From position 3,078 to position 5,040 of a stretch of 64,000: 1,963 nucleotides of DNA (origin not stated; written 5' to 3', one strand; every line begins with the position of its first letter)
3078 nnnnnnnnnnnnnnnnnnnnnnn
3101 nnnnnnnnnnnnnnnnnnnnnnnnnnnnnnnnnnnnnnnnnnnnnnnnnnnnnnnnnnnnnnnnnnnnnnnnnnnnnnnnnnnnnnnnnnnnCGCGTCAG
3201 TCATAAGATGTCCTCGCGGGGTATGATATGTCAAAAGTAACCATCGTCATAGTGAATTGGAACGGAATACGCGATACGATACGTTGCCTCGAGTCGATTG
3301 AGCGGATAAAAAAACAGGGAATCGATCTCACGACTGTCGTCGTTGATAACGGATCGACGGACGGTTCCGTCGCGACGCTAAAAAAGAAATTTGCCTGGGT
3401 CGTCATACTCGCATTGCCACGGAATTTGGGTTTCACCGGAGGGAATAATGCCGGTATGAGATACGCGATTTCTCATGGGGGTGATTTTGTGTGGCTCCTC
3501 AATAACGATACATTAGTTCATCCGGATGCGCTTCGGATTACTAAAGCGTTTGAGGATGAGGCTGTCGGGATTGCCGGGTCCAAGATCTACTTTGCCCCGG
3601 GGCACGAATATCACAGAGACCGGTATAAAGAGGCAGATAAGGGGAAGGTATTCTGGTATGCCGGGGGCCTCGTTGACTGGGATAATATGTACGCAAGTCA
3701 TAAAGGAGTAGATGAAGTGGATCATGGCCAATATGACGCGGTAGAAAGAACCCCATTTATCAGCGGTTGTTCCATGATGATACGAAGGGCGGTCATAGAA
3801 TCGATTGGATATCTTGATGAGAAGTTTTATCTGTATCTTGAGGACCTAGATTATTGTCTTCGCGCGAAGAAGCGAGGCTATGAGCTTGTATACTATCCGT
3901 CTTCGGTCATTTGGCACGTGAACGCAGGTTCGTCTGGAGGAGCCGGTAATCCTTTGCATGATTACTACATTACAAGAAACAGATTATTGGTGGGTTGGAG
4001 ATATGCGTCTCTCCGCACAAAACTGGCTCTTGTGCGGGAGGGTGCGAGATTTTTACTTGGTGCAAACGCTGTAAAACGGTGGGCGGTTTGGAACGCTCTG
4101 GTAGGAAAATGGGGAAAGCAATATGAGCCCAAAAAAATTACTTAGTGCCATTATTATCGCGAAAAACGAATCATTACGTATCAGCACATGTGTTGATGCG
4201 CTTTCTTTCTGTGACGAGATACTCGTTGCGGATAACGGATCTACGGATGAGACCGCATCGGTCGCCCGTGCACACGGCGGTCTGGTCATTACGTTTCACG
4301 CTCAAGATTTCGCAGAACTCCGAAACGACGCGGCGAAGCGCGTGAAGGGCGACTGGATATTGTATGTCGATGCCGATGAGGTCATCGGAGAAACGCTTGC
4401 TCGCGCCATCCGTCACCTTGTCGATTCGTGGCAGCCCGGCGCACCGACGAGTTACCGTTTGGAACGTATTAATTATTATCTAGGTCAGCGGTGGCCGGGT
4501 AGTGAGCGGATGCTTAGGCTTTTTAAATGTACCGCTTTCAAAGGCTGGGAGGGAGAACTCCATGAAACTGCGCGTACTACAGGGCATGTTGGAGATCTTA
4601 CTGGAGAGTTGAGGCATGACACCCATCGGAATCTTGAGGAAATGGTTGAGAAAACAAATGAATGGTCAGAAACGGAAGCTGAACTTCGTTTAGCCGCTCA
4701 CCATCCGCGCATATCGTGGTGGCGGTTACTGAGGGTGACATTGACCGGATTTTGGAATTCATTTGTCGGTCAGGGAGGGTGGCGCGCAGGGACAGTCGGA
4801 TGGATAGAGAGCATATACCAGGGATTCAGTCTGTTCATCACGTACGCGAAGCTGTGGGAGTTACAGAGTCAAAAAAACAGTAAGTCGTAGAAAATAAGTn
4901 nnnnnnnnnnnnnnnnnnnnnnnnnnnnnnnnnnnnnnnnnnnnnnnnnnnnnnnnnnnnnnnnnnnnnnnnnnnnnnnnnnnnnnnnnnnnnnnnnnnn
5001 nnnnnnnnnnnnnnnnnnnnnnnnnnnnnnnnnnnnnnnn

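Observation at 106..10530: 5' module resembles the CsbB-GtcA-YfhO three-component glycosylation system, with the YfhO component duplicated around a GT4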

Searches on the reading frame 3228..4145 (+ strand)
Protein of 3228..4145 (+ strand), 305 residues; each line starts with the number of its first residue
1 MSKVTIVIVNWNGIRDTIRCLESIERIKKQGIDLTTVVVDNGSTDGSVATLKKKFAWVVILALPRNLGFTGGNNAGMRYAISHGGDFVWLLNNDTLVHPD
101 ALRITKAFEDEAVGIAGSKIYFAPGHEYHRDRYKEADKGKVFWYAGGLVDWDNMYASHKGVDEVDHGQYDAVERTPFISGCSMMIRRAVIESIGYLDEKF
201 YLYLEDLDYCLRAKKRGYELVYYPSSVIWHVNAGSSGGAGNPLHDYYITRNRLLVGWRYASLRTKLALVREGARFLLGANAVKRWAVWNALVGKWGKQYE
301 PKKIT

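Call 4: search_protein_families(library=pfam, proteins=[window:3228-4145:+])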
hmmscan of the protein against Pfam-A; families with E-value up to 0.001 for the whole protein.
window:3228-4145:+ (305 aa): 3 families
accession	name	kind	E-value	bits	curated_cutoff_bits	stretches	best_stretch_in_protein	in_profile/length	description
PF13641.12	Glyco_tranf_2_3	-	1.4e-18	68.2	27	1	4-234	3-215/230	Glycosyltransferase like family 2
PF00535.33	Glycos_transf_2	-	7.2e-15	55.8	23.3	1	5-192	1-166/168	Glycosyl transferase family 2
PF13632.12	Glyco_trans_2_3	-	2.3e-10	41.1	27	1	165-263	59-157/198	Glycosyl transferase family group 2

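Call 10: search_protein_families(library=ncbifam, proteins=[window:3228-4145:+], max_evalue=0.01)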
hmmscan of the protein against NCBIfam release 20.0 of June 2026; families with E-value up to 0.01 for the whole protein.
window:3228-4145:+ (305 aa): 11 families
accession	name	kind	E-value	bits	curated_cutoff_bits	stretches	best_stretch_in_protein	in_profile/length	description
TIGR03965.1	mycofact_glyco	equivalog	1e-16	60.9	280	2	2-123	74-194/467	mycofactocin biosynthesis glycosyltransferase MftF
TIGR01556.1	rhamnosyltran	subfamily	3.8e-16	59.1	200.55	2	172-262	142-243/281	rhamnosyltransferase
NF041875.1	EPS_EpsD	equivalog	3.9e-09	36.4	370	1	4-103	1-98/325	exopolysaccharide biosynthesis glycosyltransferase EpsD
NF050113.1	gal_furan_GlfT1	equivalog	9.9e-07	28.3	330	1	22-95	16-90/290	galactofuranosyltransferase GlfT1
TIGR03937.1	PgaC_IcaA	equivalog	1.3e-06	27.7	422.3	0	178-230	200-250/407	poly-beta-1,6-N-acetyl-D-glucosamine synthase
TIGR04009.1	wcaE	equivalog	3.6e-06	26.4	369.2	1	2-131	4-132/248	colanic acid biosynthesis glycosyltransferase WcaE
NF007482.0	PRK10073.1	equivalog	1.3e-05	24.4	423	1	2-100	6-101/334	glycosyltransferase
NF038302.1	EPS_HpsE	equivalog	4.8e-05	22.5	300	1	3-120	2-124/307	hormogonium polysaccharide biosynthesis glycosyltransferase HpsE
TIGR04283.1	glyco_like_mftF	equivalog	8.1e-05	22.3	182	1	5-108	2-97/221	TIGR04283 family arsenosugar biosynthesis glycosyltransferase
NF038299.1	EPS_HpsN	equivalog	0.0001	21.4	425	1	179-237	166-227/317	hormogonium polysaccharide biosynthesis glycosyltransferase HpsN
TIGR04242.1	nodulat_NodC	equivalog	0.00044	19.3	550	1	4-116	50-164/395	chitooligosaccharide synthase NodC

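Call 53: search_solved_structures(query=window:3228-4145:+, max_evalue=0.01)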
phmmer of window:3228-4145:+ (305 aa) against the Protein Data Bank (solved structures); distinct sequences matched with E-value up to 0.01: 7.
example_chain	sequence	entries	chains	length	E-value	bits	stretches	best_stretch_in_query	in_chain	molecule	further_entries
9dtp_A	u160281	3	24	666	4e-11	45.8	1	59-257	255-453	Galactofuranosyltransferase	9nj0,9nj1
9oa3_A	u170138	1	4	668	4.1e-11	45.8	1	59-257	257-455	Galactofuranosyltransferase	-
4fix_A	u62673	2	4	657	3e-07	33.1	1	65-257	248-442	UDP-galactofuranosyl transferase GlfT2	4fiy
9omj_A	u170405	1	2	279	0.00064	22.2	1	4-116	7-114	Glycosyltransferase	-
9omh_A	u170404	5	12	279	0.00065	22.1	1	4-116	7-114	Glycosyltransferase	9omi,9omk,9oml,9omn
9omm_A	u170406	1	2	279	0.00066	22.1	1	4-116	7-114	Glycosyltransferase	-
6p61_A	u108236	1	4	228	0.0071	18.7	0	4-108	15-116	Glycosyltransferase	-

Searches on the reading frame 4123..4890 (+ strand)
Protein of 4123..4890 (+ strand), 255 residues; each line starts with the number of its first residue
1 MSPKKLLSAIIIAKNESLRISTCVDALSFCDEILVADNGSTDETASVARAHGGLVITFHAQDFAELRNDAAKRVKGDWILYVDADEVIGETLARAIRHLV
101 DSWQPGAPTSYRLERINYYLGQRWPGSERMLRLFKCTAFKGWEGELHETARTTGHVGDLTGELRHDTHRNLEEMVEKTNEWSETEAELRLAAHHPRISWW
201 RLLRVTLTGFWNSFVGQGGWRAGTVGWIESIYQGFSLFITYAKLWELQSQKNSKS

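Call 4: search_protein_families(library=pfam, proteins=[window:4123-4890:+])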
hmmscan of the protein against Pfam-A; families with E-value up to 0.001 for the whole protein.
window:4123-4890:+ (255 aa): 2 families
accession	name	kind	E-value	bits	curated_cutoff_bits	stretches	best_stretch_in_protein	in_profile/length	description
PF00535.33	Glycos_transf_2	-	1.8e-13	51.2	23.3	1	8-95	1-99/168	Glycosyl transferase family 2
PF13704.12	Glyco_tranf_2_4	-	4.7e-08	33.8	27.5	1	15-88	2-84/98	Glycosyl transferase family 2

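Call 10: search_protein_families(library=ncbifam, proteins=[window:4123-4890:+], max_evalue=0.01)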
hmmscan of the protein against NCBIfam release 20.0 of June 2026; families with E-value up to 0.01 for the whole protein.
window:4123-4890:+ (255 aa): 6 families
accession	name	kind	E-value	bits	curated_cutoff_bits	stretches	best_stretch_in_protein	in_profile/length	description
TIGR04283.1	glyco_like_mftF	equivalog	3.2e-09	36.7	182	1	7-101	1-99/221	TIGR04283 family arsenosugar biosynthesis glycosyltransferase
TIGR04195.1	S_glycosyl_SunS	equivalog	8e-09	34.8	350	1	9-141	61-196/421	SunS family peptide S-glycosyltransferase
TIGR04182.1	glyco_TIGR04182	equivalog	1e-05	25.1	325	1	10-87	5-84/293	S-layer glycoprotein N-glycosyltransferase AglJ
NF010496.0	PRK13915.1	equivalog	1.4e-05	24.3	262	1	8-85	34-126/307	glucosyl-3-phosphoglycerate synthase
NF007482.0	PRK10073.1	equivalog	0.0021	17.1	423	1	2-93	3-103/334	glycosyltransferase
NF038302.1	EPS_HpsE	equivalog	0.0069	15.4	300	0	27-90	30-101/307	hormogonium polysaccharide biosynthesis glycosyltransferase HpsE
